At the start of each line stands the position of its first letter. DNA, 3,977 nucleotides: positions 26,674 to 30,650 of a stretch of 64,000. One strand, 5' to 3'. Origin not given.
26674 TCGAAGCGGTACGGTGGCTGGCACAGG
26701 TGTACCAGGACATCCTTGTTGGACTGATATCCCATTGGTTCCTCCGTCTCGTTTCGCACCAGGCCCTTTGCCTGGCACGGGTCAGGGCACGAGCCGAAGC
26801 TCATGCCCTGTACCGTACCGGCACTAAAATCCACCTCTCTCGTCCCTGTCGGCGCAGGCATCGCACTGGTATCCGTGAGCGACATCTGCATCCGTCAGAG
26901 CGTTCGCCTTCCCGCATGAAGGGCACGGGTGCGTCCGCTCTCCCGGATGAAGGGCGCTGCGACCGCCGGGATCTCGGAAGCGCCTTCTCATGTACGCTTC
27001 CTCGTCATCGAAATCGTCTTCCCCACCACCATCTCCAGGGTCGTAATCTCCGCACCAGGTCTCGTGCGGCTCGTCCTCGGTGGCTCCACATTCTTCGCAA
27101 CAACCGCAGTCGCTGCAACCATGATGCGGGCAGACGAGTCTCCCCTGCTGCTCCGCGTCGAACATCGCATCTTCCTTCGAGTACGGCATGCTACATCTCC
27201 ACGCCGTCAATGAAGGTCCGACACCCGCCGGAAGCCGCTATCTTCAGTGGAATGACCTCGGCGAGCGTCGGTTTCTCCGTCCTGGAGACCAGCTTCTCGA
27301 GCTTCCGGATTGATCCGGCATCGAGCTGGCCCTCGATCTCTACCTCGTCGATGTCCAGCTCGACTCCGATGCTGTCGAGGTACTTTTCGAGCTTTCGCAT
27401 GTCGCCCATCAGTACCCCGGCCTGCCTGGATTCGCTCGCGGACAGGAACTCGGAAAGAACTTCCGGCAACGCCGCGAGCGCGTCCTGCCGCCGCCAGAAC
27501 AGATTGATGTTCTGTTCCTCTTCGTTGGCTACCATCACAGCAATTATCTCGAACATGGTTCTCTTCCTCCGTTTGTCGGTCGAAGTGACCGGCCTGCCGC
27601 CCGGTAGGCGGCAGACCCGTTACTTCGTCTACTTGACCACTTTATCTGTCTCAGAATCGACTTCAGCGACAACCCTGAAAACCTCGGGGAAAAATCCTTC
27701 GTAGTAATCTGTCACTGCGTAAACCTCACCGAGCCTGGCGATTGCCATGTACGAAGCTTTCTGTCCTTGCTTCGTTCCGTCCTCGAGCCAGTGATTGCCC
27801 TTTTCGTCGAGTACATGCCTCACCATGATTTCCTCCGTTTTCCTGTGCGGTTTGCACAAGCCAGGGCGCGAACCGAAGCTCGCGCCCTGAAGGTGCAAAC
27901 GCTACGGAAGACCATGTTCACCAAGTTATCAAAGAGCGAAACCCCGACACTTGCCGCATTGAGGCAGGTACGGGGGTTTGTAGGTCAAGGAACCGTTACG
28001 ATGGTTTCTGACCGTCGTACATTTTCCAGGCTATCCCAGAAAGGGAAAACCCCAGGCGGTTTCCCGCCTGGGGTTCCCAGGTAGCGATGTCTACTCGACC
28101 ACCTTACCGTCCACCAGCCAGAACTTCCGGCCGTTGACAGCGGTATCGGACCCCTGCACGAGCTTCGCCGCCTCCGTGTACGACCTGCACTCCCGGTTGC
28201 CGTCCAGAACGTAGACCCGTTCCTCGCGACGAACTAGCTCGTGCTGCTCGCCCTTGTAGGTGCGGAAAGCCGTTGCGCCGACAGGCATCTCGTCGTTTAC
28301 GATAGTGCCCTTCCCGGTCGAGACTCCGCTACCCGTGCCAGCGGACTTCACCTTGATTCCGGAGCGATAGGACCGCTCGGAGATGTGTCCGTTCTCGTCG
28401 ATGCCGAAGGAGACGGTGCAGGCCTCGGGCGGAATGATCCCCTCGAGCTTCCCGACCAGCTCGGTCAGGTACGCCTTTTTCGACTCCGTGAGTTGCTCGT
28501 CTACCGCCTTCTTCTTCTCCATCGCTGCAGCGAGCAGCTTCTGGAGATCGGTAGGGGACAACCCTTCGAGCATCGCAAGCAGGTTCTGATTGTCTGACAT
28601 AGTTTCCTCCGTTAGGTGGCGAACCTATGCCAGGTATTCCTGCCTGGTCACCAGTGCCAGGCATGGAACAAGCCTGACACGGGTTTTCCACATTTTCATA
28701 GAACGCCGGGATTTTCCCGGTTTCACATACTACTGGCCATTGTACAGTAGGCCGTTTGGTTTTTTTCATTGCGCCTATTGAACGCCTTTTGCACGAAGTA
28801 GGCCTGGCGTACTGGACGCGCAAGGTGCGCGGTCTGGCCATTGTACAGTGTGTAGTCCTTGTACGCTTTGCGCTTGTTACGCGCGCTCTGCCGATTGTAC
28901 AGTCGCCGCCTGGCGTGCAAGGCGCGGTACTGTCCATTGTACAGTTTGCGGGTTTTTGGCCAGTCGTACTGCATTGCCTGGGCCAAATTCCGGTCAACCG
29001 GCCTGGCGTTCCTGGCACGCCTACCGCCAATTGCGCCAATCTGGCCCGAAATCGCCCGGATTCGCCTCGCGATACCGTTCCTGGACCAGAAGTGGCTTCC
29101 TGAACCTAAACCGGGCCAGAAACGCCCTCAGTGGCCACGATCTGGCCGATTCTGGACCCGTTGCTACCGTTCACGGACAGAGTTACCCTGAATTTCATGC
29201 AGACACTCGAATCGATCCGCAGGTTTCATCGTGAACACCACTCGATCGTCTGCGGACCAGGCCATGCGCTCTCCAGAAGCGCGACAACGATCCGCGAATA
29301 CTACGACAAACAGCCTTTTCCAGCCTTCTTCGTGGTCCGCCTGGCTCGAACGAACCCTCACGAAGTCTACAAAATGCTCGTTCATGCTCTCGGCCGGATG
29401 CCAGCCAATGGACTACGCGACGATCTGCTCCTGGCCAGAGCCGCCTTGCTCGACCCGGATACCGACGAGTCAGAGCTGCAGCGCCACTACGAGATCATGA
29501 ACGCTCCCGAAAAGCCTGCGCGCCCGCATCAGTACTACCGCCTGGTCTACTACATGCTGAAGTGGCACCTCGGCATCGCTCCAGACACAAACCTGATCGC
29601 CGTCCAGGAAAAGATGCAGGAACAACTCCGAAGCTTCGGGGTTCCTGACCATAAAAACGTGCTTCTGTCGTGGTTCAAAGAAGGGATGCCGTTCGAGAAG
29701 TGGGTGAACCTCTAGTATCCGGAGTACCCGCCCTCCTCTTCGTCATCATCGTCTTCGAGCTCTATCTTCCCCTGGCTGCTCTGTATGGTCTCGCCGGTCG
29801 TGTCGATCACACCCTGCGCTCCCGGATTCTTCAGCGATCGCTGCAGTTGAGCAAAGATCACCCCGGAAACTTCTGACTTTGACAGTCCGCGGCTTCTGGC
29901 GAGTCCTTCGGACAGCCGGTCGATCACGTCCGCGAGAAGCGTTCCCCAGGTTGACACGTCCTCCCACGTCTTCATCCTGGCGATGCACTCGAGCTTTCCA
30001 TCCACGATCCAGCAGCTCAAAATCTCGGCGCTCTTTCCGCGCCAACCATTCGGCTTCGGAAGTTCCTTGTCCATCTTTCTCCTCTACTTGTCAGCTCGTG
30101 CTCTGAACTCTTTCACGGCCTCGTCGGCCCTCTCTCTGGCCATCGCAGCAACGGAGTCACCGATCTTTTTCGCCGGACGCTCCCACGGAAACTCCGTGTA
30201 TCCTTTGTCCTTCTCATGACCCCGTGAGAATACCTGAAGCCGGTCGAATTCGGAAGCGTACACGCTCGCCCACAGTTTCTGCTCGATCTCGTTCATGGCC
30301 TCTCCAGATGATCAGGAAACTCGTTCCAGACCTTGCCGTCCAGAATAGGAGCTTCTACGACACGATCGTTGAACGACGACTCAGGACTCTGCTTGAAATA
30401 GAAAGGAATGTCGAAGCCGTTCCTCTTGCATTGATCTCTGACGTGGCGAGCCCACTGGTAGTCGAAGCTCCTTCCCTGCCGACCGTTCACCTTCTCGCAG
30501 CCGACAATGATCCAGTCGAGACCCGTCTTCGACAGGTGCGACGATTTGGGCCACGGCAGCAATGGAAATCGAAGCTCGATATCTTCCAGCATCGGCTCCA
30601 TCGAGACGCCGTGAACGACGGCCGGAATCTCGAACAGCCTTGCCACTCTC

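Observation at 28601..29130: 530-bp divergent control region with four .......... direct repeats; a 12-mer is shared with the other divergent region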

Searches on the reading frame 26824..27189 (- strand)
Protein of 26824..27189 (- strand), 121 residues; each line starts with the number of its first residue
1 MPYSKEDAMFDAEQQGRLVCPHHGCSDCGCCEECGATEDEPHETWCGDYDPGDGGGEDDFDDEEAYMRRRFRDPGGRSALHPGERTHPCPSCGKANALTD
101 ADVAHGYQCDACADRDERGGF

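Call 113: search_protein_families(library=pfam, proteins=[window:26824-27189:-], max_evalue=0.01)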
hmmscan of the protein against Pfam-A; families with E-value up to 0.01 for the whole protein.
window:26824-27189:- (121 aa): 1 family
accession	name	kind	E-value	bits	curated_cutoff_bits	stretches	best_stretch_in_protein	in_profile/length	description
PF13465.12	zf-H2C2_2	-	0.01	16.6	40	1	81-95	9-23/26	Zinc-finger double domain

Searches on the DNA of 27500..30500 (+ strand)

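Call 7: search_dna_similar(query=window:27500-30500:+, collection=phages, mode=distant, max_rows=30)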
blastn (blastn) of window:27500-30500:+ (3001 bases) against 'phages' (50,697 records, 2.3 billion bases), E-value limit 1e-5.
No match.
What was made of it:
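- Tried and rejected: DNA similarity to GenBank phages: none (call 7).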

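Call 91: search_rna_families(source=window, start=27900, end=29300, threshold=evalue, max_evalue=1)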
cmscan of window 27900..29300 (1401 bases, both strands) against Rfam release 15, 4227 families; matches with E-value up to 1: 1.
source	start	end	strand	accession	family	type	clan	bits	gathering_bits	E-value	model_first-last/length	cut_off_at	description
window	27987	28074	+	RF00627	P15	Gene;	-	25.3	70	0.0088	1-119/119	no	Pseudomonas sRNA P15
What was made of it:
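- On Known RNA family (Rfam): In 27900-29300 the only hit was P15 at 25 bits against a gathering score of 70, and it lies on the terminator hairpin (call 91).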

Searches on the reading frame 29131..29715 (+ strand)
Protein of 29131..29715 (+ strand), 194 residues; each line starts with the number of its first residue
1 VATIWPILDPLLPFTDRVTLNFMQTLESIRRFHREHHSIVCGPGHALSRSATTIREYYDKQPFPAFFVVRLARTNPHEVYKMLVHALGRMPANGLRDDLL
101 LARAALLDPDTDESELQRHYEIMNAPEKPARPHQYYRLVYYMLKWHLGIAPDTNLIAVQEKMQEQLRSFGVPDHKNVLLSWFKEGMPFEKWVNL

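Call 8: search_protein_families(library=pfam, proteins=[window:29131-29715:+], max_evalue=0.01)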
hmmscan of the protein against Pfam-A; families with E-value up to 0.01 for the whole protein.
window:29131-29715:+ (194 aa): 0 families

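Call 9: search_protein_families(library=phrogs, proteins=[window:29131-29715:+], max_evalue=0.001)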
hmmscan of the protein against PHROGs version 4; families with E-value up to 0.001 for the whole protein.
window:29131-29715:+ (194 aa): 0 families

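Call 13: find_related_loci(query=window:29131-29715:+, collection=viral_contigs, flank=6000)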
Query window:29131-29715:+ (194 aa) in viral_contigs; peptide patterns used: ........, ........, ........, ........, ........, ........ (x = any residue, [..] = any of these).
1 stretches matched a pattern, but none encodes a relative of the query by tblastn (E <= 1e-3).

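Call 15: find_encoding_contigs(protein=window:29131-29715:+, flank=3000, max_places=10)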
Protein window:29131-29715:+ (194 aa): 1 contig read that carries it; 1 place shown.
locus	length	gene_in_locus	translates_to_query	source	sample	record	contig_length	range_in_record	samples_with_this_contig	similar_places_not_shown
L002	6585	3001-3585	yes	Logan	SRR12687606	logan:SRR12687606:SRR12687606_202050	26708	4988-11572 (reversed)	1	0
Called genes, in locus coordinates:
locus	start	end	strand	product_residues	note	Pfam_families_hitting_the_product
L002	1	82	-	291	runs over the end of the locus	PF01068:DNA_ligase_A_M (weak)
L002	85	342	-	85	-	-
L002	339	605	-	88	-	-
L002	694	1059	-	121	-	-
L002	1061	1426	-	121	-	-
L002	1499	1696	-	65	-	-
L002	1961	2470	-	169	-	-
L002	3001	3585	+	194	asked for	-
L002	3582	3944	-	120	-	PF16826:DUF5076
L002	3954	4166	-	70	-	-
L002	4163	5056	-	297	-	PF07505:DUF5131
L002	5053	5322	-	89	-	-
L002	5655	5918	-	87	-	-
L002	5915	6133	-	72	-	-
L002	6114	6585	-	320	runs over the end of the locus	-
